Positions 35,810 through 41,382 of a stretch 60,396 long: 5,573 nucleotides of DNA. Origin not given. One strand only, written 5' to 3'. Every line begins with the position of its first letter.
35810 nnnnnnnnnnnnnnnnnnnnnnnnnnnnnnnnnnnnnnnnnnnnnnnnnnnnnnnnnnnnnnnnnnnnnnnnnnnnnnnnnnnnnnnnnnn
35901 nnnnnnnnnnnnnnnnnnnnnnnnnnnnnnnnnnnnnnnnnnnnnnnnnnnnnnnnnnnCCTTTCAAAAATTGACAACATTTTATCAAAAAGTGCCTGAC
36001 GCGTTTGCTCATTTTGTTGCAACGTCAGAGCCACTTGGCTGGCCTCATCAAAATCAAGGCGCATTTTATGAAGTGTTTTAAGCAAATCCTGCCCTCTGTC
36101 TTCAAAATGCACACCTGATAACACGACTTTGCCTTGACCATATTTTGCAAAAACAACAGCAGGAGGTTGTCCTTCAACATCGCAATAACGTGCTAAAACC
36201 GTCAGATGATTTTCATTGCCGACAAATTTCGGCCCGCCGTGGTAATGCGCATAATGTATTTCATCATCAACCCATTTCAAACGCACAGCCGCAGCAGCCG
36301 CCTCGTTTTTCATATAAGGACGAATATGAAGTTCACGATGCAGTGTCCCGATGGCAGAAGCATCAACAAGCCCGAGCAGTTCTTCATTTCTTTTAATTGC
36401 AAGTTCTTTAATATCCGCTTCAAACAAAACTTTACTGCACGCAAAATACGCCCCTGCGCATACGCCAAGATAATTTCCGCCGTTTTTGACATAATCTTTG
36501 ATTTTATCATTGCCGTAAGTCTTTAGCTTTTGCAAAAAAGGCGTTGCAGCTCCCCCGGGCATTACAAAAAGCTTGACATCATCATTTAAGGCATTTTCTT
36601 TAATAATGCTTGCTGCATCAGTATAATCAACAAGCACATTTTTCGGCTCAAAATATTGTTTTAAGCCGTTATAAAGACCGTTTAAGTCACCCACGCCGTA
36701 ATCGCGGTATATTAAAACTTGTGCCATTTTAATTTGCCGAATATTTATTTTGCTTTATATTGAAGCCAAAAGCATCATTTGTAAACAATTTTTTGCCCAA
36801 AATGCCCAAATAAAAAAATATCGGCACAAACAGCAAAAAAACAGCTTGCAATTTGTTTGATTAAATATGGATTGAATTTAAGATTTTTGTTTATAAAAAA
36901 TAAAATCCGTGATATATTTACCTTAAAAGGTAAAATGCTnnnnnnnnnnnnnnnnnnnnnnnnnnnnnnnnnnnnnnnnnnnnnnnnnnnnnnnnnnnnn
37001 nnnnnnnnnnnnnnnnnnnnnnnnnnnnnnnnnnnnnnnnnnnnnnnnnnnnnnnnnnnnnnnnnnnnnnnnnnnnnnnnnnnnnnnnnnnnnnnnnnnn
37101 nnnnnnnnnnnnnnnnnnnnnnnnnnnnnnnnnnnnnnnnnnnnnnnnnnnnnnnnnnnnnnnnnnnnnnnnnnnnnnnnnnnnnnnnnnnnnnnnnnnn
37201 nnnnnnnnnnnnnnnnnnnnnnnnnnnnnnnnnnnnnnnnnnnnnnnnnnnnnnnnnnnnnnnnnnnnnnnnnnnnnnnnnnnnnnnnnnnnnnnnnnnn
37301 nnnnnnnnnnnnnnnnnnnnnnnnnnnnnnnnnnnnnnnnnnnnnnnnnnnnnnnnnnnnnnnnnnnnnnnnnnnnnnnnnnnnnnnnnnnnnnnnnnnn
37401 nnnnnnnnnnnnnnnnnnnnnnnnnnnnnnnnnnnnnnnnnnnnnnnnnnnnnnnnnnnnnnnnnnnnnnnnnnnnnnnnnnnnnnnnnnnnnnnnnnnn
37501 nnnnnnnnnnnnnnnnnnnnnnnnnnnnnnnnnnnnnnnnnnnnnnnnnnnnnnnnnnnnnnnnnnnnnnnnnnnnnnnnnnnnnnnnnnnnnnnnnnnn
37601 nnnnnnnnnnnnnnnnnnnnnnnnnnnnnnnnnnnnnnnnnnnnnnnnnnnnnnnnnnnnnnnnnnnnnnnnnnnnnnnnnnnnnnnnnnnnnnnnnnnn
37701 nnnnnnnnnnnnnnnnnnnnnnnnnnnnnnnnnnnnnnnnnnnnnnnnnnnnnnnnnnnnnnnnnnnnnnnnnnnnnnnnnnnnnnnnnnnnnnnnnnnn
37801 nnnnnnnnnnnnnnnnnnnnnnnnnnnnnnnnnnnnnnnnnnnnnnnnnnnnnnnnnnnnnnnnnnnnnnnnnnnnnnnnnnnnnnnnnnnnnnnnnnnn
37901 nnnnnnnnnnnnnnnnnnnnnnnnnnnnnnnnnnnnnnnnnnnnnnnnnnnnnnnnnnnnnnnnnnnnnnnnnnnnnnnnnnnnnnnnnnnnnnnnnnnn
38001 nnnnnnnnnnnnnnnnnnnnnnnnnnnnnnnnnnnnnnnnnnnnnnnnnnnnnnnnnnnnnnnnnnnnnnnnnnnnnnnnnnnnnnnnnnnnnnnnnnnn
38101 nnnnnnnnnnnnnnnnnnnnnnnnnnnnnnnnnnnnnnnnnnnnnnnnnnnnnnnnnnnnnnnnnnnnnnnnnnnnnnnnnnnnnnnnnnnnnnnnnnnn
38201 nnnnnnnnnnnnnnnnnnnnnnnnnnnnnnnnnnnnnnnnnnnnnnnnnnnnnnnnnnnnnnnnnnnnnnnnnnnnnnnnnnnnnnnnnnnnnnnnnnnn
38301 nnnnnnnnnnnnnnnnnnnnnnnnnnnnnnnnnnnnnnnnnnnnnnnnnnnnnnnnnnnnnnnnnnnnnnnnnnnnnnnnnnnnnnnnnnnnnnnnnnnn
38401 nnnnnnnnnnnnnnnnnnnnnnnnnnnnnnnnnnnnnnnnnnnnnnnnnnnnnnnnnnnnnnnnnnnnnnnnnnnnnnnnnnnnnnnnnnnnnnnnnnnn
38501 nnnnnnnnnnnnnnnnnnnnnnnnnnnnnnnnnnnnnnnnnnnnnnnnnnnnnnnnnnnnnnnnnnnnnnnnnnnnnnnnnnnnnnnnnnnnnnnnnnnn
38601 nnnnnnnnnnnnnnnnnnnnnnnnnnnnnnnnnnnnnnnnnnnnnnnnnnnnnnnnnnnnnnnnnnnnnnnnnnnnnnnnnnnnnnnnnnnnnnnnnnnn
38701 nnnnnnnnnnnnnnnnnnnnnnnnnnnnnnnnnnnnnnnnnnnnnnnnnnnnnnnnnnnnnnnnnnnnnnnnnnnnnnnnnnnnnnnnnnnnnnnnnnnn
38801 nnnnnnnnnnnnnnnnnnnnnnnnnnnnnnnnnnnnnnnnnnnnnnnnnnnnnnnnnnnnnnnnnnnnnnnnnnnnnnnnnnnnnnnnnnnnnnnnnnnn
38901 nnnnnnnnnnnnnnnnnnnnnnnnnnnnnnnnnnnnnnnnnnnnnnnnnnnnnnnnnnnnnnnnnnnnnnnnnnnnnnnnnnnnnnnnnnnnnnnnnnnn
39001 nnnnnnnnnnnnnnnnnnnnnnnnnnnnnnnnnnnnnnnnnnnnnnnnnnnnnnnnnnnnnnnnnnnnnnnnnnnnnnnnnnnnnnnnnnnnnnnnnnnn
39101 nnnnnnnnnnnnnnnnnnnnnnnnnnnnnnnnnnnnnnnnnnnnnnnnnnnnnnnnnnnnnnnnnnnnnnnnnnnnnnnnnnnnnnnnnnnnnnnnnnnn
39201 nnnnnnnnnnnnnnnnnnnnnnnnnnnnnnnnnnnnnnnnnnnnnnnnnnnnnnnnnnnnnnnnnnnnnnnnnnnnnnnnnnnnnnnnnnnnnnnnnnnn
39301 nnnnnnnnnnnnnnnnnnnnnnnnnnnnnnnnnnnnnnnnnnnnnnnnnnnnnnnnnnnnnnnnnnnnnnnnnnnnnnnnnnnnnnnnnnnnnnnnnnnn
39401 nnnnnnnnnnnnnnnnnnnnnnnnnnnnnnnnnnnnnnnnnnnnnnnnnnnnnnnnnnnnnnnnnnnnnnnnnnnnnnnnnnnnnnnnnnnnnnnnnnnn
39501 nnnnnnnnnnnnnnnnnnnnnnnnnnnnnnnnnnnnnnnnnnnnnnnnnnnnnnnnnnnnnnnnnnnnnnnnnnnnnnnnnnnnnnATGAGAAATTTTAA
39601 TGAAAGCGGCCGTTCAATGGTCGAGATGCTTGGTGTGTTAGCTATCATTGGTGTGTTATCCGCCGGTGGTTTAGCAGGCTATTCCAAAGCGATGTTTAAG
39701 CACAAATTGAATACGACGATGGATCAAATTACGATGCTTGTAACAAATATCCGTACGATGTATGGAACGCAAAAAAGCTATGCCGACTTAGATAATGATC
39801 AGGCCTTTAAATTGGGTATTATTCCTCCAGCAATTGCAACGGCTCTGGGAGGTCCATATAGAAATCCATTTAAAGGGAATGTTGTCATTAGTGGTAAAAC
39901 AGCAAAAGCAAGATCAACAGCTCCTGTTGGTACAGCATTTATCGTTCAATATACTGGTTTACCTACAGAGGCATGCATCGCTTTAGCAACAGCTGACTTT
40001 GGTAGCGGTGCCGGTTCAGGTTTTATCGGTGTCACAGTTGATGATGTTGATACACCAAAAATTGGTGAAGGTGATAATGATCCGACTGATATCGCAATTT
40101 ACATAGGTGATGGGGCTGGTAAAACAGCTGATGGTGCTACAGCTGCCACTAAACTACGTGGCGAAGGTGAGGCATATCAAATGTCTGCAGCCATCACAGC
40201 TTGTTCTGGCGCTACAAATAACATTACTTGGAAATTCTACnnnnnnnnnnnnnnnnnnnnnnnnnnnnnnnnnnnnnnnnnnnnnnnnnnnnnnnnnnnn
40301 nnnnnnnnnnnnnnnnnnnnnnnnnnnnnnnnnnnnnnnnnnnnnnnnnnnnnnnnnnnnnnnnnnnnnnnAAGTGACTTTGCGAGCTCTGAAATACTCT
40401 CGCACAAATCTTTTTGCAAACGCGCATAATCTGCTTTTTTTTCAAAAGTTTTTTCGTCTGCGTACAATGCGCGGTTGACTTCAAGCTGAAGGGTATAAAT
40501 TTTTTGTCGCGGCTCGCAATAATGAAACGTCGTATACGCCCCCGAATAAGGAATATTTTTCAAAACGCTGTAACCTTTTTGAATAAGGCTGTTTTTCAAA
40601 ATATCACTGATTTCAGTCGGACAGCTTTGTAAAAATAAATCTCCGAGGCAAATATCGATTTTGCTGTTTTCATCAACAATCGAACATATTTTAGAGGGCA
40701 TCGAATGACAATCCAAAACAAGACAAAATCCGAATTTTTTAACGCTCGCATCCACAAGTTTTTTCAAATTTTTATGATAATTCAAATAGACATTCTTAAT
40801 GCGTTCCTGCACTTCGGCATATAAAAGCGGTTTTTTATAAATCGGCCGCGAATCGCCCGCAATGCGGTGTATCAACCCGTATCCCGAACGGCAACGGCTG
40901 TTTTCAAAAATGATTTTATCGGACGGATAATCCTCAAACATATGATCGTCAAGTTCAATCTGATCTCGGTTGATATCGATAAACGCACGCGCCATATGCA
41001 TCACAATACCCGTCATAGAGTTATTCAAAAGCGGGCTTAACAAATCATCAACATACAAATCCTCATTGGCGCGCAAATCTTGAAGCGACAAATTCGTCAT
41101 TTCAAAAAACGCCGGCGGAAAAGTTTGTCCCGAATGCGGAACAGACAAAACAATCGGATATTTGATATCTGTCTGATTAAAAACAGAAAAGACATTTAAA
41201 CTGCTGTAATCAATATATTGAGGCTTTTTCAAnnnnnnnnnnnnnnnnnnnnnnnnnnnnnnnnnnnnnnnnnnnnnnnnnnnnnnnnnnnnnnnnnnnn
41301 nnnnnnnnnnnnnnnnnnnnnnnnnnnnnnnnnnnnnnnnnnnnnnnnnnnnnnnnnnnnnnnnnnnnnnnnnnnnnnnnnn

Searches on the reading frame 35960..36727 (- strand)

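Call 44: search_protein_families(library=pfam, proteins=[window:35960-36727:-], max_evalue=0.0001)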
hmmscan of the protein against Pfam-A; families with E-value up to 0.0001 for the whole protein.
window:35960-36727:- (256 aa): 3 families
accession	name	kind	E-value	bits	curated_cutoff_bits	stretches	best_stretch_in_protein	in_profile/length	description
PF09825.15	BPL_N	-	4.1e-40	137.9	24.2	1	3-252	2-259/283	Biotin-protein ligase, N terminal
PF07685.20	GATase_3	-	1.2e-06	28.8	27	1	42-138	32-129/196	CobB/CobQ-like glutamine amidotransferase domain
PF08532.16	Glyco_hydro_42M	-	1.5e-05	25.1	25.8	0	176-216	155-196/207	Beta-galactosidase trimerisation domain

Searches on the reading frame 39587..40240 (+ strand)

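Call 44: search_protein_families(library=pfam, proteins=[window:39587-40240:+], max_evalue=0.0001)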
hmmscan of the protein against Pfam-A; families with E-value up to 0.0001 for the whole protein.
window:39587-40240:+ (218 aa): 2 families
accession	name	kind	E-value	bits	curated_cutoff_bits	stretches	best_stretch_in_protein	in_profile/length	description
PF08805.16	PilS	-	4.5e-14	53.1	22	1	41-150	4-107/138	PilS N terminal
PF05307.16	Bundlin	-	1.7e-13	51.5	22.3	1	39-142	7-106/151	Bundlin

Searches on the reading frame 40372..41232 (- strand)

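Call 44: search_protein_families(library=pfam, proteins=[window:40372-41232:-], max_evalue=0.0001)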
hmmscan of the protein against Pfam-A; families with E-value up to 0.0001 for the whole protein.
window:40372-41232:- (287 aa): 1 family
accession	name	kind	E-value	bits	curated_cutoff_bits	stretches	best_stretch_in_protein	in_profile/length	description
PF05013.17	FGase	-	2e-54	185.5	28.9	1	26-258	2-219/219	N-formylglutamate amidohydrolase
